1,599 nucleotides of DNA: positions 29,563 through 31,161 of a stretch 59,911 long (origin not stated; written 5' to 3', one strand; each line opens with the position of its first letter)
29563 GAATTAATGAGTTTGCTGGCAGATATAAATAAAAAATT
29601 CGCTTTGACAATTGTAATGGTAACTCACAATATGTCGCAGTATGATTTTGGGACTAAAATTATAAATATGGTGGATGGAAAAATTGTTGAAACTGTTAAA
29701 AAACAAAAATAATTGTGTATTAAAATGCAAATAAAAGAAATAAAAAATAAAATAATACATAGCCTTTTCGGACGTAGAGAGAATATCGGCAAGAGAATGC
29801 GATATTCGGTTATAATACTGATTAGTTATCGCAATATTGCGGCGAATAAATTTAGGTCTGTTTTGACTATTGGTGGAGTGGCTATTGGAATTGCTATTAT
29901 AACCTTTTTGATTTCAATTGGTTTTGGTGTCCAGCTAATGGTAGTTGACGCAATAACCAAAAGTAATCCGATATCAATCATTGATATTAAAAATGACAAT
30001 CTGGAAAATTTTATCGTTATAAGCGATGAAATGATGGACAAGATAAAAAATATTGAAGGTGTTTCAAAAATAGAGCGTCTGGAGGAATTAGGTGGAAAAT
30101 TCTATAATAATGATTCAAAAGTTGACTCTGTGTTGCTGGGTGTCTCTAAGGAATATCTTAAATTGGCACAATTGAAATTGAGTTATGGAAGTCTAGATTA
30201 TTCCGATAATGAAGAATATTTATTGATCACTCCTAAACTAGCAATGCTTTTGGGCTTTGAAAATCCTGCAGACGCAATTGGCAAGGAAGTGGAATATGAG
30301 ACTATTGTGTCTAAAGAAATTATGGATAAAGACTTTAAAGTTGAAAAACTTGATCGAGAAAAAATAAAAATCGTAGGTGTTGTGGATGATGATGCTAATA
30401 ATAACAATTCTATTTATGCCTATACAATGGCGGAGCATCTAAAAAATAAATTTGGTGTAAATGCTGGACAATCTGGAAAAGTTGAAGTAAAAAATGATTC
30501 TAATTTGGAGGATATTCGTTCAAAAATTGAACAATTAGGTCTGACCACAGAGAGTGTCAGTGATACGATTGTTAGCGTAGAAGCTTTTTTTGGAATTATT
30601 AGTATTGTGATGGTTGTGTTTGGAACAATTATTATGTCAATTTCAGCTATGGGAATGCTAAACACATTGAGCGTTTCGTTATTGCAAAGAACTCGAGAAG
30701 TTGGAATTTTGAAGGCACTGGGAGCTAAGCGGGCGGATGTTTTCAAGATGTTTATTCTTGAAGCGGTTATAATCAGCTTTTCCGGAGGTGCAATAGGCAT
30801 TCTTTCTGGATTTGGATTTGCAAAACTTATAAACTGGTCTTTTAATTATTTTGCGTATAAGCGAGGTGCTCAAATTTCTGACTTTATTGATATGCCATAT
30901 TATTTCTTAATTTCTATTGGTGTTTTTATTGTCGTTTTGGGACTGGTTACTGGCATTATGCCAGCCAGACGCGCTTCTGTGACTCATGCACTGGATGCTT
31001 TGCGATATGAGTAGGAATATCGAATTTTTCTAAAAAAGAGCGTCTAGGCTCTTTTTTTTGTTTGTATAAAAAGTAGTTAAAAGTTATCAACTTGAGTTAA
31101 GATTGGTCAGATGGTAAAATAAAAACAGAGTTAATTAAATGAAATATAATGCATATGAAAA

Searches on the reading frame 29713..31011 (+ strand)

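Call 6: search_protein_families(library=pfam, proteins=[window:29713-31011:+], max_evalue=0.01)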
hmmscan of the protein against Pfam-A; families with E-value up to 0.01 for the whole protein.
window:29713-31011:+ (433 aa): 2 families
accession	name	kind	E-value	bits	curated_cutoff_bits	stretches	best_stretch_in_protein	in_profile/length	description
PF02687.27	FtsX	-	1.8e-22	80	25.5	1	302-422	2-116/120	FtsX-like permease C-terminal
PF12704.14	MacB_PCD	-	2.3e-14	54.6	27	1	49-275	1-207/207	MacB-like periplasmic core domain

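Call 55: search_protein_families(library=ncbifam, proteins=[window:29725-31011:+], max_evalue=0.001)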
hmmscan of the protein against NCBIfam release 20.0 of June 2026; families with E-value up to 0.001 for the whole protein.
window:29725-31011:+ (429 aa): 7 families
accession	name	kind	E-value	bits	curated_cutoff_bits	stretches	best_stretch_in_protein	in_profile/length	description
TIGR03434.1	ADOP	subfamily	7.6e-22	77.2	622.3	1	130-429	522-803/803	ADOP family duplicated permease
NF007826.0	PRK10535.1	equivalog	4.2e-21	74.9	966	2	284-427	513-646/648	macrolide ABC transporter ATP-binding protein/permease MacB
TIGR02212.1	lolCE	equivalog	4.7e-18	65.3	362.45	1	42-429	21-411/411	lipoprotein-releasing ABC transporter permease subunit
NF038347.1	FtsX_Gpos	exception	3.6e-11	43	225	1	172-412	40-285/296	permease-like cell division protein FtsX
NF038346.1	FtsX_actino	exception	1.5e-09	37.7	250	1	250-410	134-294/308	permease-like cell division protein FtsX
TIGR00439.2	FtsX_Gneg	equivalog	1.6e-08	34.1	255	1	256-406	128-282/292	permease-like cell division protein FtsX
NF008076.0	PRK10814.1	exception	1.9e-07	30.4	473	1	296-429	267-399/399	lipoprotein-releasing ABC transporter permease subunit LolC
